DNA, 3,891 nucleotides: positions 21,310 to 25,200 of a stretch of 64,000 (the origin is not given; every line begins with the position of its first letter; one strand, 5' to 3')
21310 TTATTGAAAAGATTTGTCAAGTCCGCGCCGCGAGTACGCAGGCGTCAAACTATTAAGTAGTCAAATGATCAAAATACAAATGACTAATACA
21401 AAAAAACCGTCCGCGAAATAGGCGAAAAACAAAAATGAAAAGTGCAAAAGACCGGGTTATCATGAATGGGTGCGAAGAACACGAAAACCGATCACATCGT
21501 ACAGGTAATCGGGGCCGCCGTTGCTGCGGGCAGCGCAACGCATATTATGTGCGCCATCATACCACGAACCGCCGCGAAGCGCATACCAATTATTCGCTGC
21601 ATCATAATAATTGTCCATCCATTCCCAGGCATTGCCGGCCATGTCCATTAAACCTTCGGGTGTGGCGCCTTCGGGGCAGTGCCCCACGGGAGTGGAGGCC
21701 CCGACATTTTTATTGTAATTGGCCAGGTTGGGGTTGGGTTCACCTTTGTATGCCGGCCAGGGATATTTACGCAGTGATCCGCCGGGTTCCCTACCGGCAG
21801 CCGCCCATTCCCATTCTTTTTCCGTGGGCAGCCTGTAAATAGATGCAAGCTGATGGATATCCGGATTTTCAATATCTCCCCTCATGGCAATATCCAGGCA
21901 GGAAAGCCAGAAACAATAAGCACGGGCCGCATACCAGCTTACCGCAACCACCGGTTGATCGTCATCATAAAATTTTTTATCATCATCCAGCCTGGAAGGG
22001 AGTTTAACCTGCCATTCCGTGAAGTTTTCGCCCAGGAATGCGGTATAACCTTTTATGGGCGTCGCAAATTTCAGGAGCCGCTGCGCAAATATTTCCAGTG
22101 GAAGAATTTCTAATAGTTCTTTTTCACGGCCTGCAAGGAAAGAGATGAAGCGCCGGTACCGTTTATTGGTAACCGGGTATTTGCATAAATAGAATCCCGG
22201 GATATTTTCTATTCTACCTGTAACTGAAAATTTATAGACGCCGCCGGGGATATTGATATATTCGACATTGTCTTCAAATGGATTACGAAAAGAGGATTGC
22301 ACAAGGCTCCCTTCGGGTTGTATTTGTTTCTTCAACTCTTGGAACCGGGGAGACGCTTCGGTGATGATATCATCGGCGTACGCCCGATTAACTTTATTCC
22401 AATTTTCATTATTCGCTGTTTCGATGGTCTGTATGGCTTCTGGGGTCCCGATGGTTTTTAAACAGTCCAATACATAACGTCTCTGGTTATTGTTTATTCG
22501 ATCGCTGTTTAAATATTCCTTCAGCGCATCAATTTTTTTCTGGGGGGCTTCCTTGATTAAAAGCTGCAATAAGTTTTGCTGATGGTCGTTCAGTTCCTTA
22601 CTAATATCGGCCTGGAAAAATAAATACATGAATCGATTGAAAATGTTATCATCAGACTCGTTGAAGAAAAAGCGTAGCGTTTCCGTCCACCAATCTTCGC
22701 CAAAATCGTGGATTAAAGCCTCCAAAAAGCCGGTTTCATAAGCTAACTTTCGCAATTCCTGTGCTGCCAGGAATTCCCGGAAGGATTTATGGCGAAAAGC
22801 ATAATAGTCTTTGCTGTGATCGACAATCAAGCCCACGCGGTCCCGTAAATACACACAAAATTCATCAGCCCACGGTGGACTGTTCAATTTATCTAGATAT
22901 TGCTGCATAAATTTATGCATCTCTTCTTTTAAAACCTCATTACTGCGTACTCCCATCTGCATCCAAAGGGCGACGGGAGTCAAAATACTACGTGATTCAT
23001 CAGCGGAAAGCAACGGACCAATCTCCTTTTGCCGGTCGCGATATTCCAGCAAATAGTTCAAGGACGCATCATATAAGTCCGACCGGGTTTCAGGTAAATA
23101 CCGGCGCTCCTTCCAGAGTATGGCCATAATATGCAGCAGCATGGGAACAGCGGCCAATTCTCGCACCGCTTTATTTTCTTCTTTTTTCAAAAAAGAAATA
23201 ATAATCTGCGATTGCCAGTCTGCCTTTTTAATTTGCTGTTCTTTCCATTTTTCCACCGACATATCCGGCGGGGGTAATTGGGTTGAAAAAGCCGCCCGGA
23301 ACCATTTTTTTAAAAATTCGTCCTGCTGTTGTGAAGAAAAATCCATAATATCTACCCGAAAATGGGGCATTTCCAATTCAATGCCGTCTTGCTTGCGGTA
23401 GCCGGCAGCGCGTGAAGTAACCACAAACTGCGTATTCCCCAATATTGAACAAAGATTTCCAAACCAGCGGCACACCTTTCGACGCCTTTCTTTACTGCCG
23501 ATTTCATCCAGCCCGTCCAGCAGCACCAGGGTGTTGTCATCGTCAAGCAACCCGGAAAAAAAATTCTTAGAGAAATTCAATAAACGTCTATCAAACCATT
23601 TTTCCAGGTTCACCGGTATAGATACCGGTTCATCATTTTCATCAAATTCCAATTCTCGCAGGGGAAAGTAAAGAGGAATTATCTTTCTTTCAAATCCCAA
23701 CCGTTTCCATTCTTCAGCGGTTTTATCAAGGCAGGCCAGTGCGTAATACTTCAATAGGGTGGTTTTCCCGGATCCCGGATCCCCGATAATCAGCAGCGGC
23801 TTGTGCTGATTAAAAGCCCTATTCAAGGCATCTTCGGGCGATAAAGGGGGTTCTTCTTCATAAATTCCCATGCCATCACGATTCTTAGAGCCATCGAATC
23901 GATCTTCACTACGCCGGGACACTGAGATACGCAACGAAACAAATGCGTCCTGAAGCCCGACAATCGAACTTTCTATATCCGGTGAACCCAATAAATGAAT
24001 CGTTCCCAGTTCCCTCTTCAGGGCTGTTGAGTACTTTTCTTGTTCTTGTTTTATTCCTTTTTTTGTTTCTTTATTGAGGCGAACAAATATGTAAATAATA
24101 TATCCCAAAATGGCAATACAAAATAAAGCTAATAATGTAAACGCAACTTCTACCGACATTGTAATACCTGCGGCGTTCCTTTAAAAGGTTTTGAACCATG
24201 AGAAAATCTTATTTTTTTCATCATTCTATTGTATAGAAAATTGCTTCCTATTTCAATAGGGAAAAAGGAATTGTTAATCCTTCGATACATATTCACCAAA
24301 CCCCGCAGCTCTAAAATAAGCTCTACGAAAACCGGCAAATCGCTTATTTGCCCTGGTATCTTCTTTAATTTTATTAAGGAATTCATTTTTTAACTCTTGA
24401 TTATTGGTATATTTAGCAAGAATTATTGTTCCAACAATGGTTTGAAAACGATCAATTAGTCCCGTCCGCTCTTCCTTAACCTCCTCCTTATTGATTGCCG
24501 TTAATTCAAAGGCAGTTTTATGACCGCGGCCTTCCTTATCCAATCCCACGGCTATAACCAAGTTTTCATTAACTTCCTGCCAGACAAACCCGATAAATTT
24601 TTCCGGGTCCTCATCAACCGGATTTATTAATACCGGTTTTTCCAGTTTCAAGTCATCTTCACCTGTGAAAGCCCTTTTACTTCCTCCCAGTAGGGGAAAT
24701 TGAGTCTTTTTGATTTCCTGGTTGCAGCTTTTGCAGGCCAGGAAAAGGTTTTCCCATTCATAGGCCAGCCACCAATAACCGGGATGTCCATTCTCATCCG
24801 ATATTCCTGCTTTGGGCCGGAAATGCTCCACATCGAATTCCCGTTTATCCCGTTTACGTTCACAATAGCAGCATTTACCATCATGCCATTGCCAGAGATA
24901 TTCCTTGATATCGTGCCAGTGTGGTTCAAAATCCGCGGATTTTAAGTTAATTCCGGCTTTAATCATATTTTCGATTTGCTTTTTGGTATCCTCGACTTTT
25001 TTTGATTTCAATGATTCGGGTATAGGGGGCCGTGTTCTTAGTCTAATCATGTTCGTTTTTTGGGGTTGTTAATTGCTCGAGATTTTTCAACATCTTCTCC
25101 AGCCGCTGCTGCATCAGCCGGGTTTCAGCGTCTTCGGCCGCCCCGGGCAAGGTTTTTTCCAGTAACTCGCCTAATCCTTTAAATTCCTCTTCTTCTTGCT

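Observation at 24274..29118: Orphan TPR-lipoprotein secretin translationally coupled to a Septu-like ATPase-HNH pair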

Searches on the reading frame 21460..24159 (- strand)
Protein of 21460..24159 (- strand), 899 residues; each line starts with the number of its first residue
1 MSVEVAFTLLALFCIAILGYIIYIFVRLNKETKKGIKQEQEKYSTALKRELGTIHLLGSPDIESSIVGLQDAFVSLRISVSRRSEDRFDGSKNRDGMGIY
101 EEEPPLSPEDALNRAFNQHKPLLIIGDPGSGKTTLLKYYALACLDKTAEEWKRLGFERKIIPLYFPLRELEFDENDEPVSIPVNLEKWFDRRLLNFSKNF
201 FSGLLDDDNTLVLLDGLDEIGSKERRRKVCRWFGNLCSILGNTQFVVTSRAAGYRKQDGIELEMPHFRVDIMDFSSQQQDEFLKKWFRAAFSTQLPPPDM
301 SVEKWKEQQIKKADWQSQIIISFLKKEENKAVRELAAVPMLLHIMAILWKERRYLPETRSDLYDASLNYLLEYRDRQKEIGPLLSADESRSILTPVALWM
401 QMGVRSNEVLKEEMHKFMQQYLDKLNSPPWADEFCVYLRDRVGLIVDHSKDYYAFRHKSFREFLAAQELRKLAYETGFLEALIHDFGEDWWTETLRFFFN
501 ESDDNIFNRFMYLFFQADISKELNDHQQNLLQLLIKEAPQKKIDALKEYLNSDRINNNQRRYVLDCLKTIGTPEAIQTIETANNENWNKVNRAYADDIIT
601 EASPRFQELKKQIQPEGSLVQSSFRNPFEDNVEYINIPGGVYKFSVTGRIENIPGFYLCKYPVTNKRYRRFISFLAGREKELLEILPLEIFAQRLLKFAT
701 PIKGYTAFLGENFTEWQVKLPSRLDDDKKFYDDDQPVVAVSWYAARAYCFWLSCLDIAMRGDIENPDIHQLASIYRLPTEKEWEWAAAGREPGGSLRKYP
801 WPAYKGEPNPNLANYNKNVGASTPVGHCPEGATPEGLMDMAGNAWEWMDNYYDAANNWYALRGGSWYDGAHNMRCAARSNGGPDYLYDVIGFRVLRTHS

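Call 4: search_protein_families(library=pfam, proteins=[window:21460-24159:-], max_evalue=0.01)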
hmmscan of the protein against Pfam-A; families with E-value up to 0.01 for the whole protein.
window:21460-24159:- (899 aa): 8 families
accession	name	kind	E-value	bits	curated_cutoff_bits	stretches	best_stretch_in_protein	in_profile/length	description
PF03781.23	FGE-sulfatase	-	1.3e-36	127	23.3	1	652-896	33-255/255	Sulfatase-modifying factor enzyme 1-like domain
PF05729.18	NACHT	-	2.3e-11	44.3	26.7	1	121-289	2-166/167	NACHT domain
PF24389.1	ORC-CDC6-like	-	1.9e-06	27.3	27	1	116-170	29-83/571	ORC-CDC6-like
PF24883.2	NPHP3_N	-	1.4e-05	25.8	24.8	0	206-250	122-164/164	Nephrocystin 3, N-terminal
PF20720.3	nSTAND3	-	0.00017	21.8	27.2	1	114-147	12-45/155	Novel STAND NTPase 3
PF13191.12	AAA_16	-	0.00093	20.2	32.6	1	110-220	14-144/167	AAA ATPase domain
PF24406.1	nSTAND_NTPase4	-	0.0071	16.9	27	0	408-464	2-57/58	Novel STAND NTPase 4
PF13401.12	AAA_22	-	0.0083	16.9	27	0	120-140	6-26/130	AAA domain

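Call 5: search_protein_families(library=padloc, proteins=[window:21460-24159:-], max_evalue=0.01)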
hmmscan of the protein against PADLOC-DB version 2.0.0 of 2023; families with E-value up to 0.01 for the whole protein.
window:21460-24159:- (899 aa): 5 families
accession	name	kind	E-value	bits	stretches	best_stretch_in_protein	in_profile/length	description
PDLC05051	PDC-S60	-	1.9e-08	30.9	1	113-291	382-541/1027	-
PDLC04140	mad8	-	0.00011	19.9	1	116-146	24-54/314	mads_8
PDLC02754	PbeC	-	0.0016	15.2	0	519-589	324-394/646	PbeC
PDLC00269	PtuA1|PtuA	-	0.0047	14.2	1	123-150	36-63/446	AAA ATPase domain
PDLC02668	DndD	-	0.007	13.4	0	520-613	371-462/659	DndD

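Call 65: search_protein_families(library=ncbifam, proteins=[window:21460-24159:-], max_evalue=0.001)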
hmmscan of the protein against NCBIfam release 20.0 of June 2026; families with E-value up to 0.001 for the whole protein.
window:21460-24159:- (899 aa): 7 families
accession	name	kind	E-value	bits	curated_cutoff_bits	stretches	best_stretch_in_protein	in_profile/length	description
TIGR03525.2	GldK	equivalog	3.7e-19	69.3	350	1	733-856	218-342/408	T9SS ring complex lipoprotein PorK/GldK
NF041186.1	SenA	equivalog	3.3e-08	33.3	420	1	656-855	204-325/382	selenoneine synthase SenA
TIGR03440.2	egtB_TIGR03440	equivalog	9.4e-08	31.6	360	1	775-863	293-363/413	ergothioneine biosynthesis protein EgtB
NF058535.1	antiphage_EruA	equivalog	3.1e-07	28.9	1000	0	115-140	20-45/1318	NACHT domain-containing antiphage protein EruA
NF053861.1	DS8_antiphage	equivalog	3e-05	21.9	790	0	112-289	364-524/994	anti-phage protein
NF051459.1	pyoverdine_PvdO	equivalog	0.0002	20.5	500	0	733-884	116-266/280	dihydropyoverdine dehydrogenase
NF058534.1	antiphage_HyoA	equivalog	0.00036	18.2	1200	0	320-473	226-377/1430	NACHT domain-containing antiphage protein HyoA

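Call 74: find_homologous_proteins(query=window:21460-24159:-, max_evalue=1e-30)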
Query window:21460-24159:- (899 aa): 1014 proteins with E <= 1e-30 among 8000 candidates; the best 120 are listed.
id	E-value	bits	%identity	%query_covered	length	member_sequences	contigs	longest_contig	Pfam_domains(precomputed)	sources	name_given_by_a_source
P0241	0.0e+0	1286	66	95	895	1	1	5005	PF24883.3,PF05729.19,PF03781.23,PF20720.4,PF24389.2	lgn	-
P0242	0.0e+0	1222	62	96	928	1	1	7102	PF24883.3,PF05729.19,PF03781.23,PF20720.4,PF13191.13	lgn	-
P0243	0.0e+0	1202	63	95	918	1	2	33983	PF24883.3,PF05729.19,PF03781.23,PF20720.4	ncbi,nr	ncbi:MAG: SUMF1/EgtB/PvdO family nonheme iron enzyme [Candidatus Aenigmarchaeota archaeon]|nr:SUMF1/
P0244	0.0e+0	1162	60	96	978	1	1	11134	PF24883.3,PF05729.19,PF03781.23,PF20720.4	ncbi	-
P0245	0.0e+0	1162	59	99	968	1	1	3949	PF24883.3,PF05729.19,PF03781.23,PF20720.4,PF24389.2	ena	-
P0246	0.0e+0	1145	59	97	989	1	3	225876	PF24883.3,PF05729.19,PF03781.23,PF20720.4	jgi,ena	-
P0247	0.0e+0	1144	59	96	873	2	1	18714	PF24883.3,PF05729.19,PF03781.23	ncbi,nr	ncbi:MAG: SUMF1/EgtB/PvdO family nonheme iron enzyme [Candidatus Aminicenantes bacterium]|nr:SUMF1/E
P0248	0.0e+0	1143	57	99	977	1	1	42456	PF24883.3,PF05729.19,PF03781.23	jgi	jgi:formylglycine-generating enzyme required for sulfatase activity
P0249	0.0e+0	1139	59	96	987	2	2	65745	PF24883.3,PF05729.19,PF03781.23,PF20720.4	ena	-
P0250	0.0e+0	1137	58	97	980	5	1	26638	PF24883.3,PF05729.19,PF03781.23,PF20720.4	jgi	jgi:formylglycine-generating enzyme required for sulfatase activity/energy-coupling factor transport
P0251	0.0e+0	1135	57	99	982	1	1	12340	PF24883.3,PF05729.19,PF03781.23,PF20720.4,PF24389.2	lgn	-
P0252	0.0e+0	1127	58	96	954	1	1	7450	PF24883.3,PF05729.19,PF03781.23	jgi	jgi:formylglycine-generating enzyme required for sulfatase activity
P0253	0.0e+0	1127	59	95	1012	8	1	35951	PF24883.3,PF05729.19,PF03781.23,PF20720.4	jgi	jgi:formylglycine-generating enzyme required for sulfatase activity/energy-coupling factor transport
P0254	0.0e+0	1119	57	97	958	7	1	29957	PF24883.3,PF05729.19,PF03781.23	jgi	jgi:formylglycine-generating enzyme required for sulfatase activity/energy-coupling factor transport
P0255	0.0e+0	1118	55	99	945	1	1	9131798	PF24883.3,PF05729.19,PF03781.23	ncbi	ncbi:MAG: SUMF1/EgtB/PvdO family nonheme iron enzyme, partial [Candidatus Aminicenantes bacterium]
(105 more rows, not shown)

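Call 75: find_encoding_contigs(protein=P0241, flank=6000, max_places=2)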
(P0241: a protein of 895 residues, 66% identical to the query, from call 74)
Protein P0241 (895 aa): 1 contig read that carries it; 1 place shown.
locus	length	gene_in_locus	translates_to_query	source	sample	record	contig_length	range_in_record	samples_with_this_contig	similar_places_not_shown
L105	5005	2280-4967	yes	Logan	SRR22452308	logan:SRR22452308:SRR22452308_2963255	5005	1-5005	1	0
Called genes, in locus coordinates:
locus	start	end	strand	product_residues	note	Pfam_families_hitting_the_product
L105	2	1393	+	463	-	?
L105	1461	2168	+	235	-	-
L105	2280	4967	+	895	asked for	PF24389:ORC-CDC6-like (weak), PF20720:nSTAND3 (faint), PF24883:NPHP3_N (faint), PF05729:NACHT, PF03781:FGE-sulfatase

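Call 76: find_encoding_contigs(protein=P0242, flank=6000, max_places=2)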
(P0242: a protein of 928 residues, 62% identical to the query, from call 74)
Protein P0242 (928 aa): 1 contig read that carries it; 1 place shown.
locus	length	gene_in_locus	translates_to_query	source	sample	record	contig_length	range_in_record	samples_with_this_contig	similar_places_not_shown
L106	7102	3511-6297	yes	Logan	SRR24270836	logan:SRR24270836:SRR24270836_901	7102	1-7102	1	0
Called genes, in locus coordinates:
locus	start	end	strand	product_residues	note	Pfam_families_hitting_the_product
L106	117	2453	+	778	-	PF00149:Metallophos, PF13175:AAA_15 (faint), PF13476:AAA_23 (weak), PF13304:AAA_21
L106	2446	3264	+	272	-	-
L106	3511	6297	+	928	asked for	PF13191:AAA_16 (faint), PF20720:nSTAND3 (faint), PF24883:NPHP3_N (faint), PF05729:NACHT, PF03781:FGE-sulfatase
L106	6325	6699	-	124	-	PF01850:PIN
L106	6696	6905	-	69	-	PF04014:MazE_antitoxin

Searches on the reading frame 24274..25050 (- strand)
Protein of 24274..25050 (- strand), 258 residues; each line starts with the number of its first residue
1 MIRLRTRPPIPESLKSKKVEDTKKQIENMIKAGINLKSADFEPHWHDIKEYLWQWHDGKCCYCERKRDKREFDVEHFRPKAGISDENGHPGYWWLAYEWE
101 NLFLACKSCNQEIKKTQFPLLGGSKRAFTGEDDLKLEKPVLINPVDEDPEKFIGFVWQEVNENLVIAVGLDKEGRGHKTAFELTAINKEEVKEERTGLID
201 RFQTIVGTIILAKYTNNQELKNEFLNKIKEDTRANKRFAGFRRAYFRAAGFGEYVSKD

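Call 4: search_protein_families(library=pfam, proteins=[window:24274-25050:-], max_evalue=0.01)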
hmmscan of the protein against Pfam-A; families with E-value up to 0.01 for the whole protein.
window:24274-25050:- (258 aa): 2 families
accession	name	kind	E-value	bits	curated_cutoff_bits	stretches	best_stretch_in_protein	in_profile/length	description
PF01844.29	HNH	-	2.7e-05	24.7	21.4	1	60-113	1-44/47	HNH endonuclease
PF14279.12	HNH_5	-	0.0007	19.9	27.5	0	97-115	27-45/56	HNH endonuclease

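Call 5: search_protein_families(library=padloc, proteins=[window:24274-25050:-], max_evalue=0.01)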
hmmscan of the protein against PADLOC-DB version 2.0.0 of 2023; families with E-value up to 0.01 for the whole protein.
window:24274-25050:- (258 aa): 51 families (the best 25 are shown)
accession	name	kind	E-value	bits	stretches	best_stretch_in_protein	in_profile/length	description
PDLC00339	PtuB1|PtuB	-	7.5e-54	181.3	1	1-248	1-255/261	Unknown function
PDLC00328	PtuB1|PtuB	-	2e-45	153.6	2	5-115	6-119/295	Unknown function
PDLC00292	PtuA1|PtuA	-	6.8e-43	145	1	1-248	1-243/726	AAA ATPase domain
PDLC00316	PtuB1|PtuB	-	1.9e-39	134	1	10-243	11-266/301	Unknown function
PDLC00330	PtuB1|PtuB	-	1.7e-36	124.5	1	16-247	12-256/271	Unknown function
PDLC00343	PtuB1|PtuB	-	3e-35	120.3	1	17-250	22-271/283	Unknown function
PDLC00329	PtuB1|PtuB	-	2.5e-32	110.5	2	9-112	10-119/331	Unknown function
PDLC00319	PtuB1|PtuB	-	3.6e-31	106.8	1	39-244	49-280/310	Unknown function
PDLC00288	PtuA1|PtuA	-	3.1e-30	103.4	1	3-232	3-229/733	AAA ATPase domain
PDLC00337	PtuB1|PtuB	-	7.5e-30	102.4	1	1-249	1-211/216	Unknown function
PDLC00327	PtuB1|PtuB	-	6.3e-28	96.1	1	21-212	18-223/391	Unknown function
PDLC00333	PtuB1|PtuB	-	2.3e-27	94.2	1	42-233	43-244/272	Unknown function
PDLC00318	PtuB1|PtuB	-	2e-26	91.2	1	15-248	20-269/299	Unknown function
PDLC00332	PtuB1|PtuB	-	4.4e-16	57.3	1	35-236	24-193/212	Unknown function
PDLC00324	PtuB1|PtuB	-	2.5e-15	54.8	1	44-247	29-204/209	Unknown function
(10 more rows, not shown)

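Call 52: search_solved_structures(query=window:24274-25050:-, max_evalue=0.01)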
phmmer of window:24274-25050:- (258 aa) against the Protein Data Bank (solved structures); distinct sequences matched with E-value up to 0.01: 0.

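Call 65: search_protein_families(library=ncbifam, proteins=[window:24274-25050:-], max_evalue=0.001)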
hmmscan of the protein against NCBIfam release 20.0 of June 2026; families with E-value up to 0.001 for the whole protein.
window:24274-25050:- (258 aa): 3 families
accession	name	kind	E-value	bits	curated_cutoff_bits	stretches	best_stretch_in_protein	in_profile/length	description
TIGR02646.1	TIGR02646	subfamily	2.1e-13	50.6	52.15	1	43-156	10-107/144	retron system putative HNH endonuclease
NF041761.1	PtuB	equivalog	5.1e-12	46.1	150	1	39-240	27-214/218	retron Ec78 anti-phage system effector HNH endonuclease PtuB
NF040563.1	guided_IscB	equivalog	0.00014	21.1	175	1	46-117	182-239/314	RNA-guided endonuclease IscB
